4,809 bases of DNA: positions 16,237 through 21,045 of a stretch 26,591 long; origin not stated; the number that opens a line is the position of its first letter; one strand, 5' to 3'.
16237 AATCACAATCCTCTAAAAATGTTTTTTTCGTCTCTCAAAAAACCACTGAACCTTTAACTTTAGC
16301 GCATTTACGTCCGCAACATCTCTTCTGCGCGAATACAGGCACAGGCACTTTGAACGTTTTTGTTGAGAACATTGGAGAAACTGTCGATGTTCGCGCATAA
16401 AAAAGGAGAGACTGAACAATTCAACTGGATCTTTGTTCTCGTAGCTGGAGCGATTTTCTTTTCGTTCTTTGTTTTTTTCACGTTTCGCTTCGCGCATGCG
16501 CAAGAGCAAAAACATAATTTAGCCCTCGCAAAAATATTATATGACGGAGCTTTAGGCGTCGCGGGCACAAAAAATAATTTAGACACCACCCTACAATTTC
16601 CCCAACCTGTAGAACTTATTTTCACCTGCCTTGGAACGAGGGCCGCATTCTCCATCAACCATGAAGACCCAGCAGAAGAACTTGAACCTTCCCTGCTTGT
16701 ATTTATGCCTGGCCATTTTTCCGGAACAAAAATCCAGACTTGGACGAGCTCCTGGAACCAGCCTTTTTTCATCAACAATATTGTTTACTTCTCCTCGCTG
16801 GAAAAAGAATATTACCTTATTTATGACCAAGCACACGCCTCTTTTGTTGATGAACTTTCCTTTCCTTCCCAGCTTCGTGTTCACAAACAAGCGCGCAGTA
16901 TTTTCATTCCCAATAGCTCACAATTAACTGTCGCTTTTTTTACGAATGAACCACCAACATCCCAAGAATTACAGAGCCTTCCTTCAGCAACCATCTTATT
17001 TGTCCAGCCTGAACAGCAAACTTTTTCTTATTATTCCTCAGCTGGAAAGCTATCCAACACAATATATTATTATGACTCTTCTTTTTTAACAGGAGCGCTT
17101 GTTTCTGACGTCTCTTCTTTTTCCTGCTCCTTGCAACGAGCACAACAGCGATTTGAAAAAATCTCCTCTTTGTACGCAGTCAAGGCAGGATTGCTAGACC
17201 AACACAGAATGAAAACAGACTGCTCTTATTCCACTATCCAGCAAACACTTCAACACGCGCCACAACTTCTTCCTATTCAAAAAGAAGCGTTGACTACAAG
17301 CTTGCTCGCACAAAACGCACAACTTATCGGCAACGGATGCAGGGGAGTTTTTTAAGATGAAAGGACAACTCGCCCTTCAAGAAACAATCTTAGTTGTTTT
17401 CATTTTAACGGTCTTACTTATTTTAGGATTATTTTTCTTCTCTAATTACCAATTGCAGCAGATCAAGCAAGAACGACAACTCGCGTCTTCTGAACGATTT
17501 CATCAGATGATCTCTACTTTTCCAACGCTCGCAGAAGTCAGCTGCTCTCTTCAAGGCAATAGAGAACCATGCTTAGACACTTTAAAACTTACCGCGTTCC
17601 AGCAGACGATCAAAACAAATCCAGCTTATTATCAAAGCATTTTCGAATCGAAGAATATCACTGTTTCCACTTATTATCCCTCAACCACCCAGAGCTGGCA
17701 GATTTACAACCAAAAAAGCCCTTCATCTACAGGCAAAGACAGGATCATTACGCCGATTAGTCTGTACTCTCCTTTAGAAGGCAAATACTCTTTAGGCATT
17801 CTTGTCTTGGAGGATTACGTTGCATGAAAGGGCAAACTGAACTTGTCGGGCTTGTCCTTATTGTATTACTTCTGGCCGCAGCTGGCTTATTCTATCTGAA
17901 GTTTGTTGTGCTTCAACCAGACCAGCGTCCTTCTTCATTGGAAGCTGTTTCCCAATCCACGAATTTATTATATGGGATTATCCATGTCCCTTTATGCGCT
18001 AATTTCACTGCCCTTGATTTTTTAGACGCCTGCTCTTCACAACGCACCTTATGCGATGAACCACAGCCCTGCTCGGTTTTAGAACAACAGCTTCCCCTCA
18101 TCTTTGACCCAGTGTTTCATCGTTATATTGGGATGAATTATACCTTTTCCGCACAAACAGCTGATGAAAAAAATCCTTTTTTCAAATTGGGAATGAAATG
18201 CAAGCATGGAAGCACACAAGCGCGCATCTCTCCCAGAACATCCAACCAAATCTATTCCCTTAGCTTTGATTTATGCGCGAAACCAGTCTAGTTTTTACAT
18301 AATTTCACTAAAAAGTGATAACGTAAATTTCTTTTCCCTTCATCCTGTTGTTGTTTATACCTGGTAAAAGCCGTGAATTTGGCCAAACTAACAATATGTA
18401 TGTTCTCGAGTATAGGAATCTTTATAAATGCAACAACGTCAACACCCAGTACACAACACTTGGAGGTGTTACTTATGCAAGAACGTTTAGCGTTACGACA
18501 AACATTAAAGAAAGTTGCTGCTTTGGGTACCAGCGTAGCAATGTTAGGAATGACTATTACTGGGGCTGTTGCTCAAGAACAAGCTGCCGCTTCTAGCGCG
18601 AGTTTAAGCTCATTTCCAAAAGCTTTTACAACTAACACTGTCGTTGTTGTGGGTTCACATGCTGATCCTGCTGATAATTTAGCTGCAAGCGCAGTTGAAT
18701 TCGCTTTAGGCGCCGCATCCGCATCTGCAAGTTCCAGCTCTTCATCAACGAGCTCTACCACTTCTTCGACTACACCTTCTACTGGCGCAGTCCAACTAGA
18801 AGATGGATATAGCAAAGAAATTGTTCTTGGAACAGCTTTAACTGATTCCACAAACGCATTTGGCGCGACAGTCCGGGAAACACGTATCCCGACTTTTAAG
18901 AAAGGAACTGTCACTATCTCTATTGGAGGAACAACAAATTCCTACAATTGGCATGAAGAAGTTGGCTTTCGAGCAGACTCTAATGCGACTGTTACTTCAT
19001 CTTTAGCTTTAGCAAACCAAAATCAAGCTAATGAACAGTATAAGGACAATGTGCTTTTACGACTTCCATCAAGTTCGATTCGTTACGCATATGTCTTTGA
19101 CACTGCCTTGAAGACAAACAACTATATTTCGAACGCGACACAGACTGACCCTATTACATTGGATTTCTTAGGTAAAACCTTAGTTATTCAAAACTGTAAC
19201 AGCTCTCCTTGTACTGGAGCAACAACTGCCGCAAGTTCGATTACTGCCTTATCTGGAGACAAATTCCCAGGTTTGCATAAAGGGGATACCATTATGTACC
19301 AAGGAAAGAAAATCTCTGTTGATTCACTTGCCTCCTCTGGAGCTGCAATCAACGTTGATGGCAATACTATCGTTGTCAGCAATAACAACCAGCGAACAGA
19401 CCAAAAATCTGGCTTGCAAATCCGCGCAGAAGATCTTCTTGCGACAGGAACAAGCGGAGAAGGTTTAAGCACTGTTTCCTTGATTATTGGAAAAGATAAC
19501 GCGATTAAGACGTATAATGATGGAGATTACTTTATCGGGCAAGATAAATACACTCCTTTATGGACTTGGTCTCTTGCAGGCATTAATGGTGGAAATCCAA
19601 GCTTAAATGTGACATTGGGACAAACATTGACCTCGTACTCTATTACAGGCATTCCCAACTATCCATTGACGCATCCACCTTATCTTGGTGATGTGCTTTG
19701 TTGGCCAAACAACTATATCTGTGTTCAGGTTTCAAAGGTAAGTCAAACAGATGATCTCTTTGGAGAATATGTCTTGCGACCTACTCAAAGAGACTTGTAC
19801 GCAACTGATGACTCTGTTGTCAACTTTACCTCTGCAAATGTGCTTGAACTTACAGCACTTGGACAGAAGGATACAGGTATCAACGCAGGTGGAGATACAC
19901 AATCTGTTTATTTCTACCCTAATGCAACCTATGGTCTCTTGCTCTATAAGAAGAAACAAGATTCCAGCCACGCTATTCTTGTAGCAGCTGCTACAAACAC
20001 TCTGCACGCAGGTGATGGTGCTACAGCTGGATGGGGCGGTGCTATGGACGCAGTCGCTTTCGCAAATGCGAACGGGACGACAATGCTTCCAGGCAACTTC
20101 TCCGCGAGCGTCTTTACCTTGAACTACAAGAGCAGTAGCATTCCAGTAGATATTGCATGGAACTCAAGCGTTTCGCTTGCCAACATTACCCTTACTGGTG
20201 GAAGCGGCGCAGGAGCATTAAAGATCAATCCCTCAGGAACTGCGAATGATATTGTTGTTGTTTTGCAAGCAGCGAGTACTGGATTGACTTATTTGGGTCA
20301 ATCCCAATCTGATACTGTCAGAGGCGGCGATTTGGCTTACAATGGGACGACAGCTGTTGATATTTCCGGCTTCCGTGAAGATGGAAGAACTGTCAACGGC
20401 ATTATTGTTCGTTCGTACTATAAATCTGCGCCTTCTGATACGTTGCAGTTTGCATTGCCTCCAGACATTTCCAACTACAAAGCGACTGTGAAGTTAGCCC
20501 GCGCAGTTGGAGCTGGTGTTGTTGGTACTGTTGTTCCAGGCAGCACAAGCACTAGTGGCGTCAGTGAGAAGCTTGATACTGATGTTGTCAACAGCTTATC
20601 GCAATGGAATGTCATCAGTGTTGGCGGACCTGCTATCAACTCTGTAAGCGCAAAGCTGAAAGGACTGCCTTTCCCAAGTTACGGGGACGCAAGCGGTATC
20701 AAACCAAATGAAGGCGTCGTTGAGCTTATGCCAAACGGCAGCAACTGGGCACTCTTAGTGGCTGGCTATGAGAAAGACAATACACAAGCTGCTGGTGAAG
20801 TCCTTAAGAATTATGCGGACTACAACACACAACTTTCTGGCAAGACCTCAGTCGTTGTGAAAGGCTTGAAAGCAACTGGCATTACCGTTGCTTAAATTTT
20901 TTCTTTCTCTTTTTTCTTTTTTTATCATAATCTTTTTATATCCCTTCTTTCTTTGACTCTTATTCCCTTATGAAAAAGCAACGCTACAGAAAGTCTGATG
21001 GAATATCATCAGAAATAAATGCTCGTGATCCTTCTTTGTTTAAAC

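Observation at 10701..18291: Candidate DPANN contact apparatus: five non-canonical prepilin-like genes plus a giant Cys-rich protein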

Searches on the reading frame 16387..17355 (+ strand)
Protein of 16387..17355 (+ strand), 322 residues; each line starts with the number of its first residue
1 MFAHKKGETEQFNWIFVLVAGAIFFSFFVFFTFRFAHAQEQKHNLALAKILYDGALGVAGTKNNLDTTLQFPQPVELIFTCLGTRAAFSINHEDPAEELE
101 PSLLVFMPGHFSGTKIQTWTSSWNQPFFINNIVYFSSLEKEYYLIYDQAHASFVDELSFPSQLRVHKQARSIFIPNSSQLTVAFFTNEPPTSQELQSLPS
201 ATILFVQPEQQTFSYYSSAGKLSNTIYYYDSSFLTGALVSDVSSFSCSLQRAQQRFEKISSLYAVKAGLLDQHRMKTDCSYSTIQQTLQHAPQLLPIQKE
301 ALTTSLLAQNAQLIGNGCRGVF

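Call 3: search_protein_families(library=pfam, proteins=[window:16387-17355:+], max_evalue=1)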
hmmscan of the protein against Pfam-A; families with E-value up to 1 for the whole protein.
window:16387-17355:+ (322 aa): 1 family
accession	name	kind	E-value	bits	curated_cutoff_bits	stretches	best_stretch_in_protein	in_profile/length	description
PF20556.3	DUF6768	-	0.21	11.7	27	1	6-45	37-75/123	Family of unknown function (DUF6768)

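Call 57: search_protein_families(library=ncbifam, proteins=[window:16387-17352:+], max_evalue=1)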
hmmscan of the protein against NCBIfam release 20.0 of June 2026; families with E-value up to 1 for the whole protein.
window:16387-17352:+ (322 aa): 0 families

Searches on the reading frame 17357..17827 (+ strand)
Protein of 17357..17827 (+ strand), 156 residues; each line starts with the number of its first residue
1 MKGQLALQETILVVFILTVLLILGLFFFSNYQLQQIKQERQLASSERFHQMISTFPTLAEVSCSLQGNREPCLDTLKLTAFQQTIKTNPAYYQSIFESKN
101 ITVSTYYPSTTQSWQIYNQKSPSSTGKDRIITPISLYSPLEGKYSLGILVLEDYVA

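Call 3: search_protein_families(library=pfam, proteins=[window:17357-17827:+], max_evalue=1)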
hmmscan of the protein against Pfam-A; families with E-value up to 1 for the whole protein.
window:17357-17827:+ (156 aa): 2 families
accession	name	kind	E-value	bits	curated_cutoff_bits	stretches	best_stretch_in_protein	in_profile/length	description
PF05767.17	Pox_A14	-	0.024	15.2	27.7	1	10-49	47-86/93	Poxvirus virion envelope protein A14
PF17561.7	TssO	-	0.34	11.5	29.2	1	11-51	13-53/148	Type VI secretion system, TssO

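Call 57: search_protein_families(library=ncbifam, proteins=[window:17357-17824:+], max_evalue=1)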
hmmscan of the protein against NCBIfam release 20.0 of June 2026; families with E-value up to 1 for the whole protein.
window:17357-17824:+ (156 aa): 2 families
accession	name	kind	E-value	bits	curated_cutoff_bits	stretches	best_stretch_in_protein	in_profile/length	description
NF010820.0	PRK14224.1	equivalog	0.04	13.8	105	1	8-67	35-93/126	fluoride efflux transporter CrcB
NF002722.0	PRK02565.1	equivalog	0.5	10.1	57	1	17-32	27-42/48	photosystem II reaction center protein J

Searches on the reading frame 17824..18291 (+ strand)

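Call 3: search_protein_families(library=pfam, proteins=[window:17824-18291:+], max_evalue=1)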
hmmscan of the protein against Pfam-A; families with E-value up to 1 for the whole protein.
window:17824-18291:+ (155 aa): 1 family
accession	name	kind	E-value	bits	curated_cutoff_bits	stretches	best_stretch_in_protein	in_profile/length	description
PF24323.1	DUF7494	-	0.022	15.6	27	1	107-151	48-92/117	Domain of unknown function (DUF7494)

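Call 57: search_protein_families(library=ncbifam, proteins=[window:17824-18288:+], max_evalue=1)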
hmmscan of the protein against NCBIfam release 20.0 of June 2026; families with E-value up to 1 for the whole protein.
window:17824-18288:+ (155 aa): 0 families

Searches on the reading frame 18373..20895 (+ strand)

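Call 3: search_protein_families(library=pfam, proteins=[window:18373-20895:+], max_evalue=1)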
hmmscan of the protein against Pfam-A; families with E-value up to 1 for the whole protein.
window:18373-20895:+ (840 aa): 1 family
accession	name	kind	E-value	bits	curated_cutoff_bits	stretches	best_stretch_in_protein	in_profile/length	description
PF05124.17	S_layer_C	-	1.4e-08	35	23.9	1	86-813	14-175/177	S-layer like family, outer domain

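Call 57: search_protein_families(library=ncbifam, proteins=[window:18400-20892:+], max_evalue=1)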
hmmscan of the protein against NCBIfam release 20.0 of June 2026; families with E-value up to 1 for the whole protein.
window:18400-20892:+ (831 aa): 1 family
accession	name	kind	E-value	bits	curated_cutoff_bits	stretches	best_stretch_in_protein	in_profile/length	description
TIGR01564.1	S_layer_MJ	subfamily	0.012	14.3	25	1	724-802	492-567/571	S-layer protein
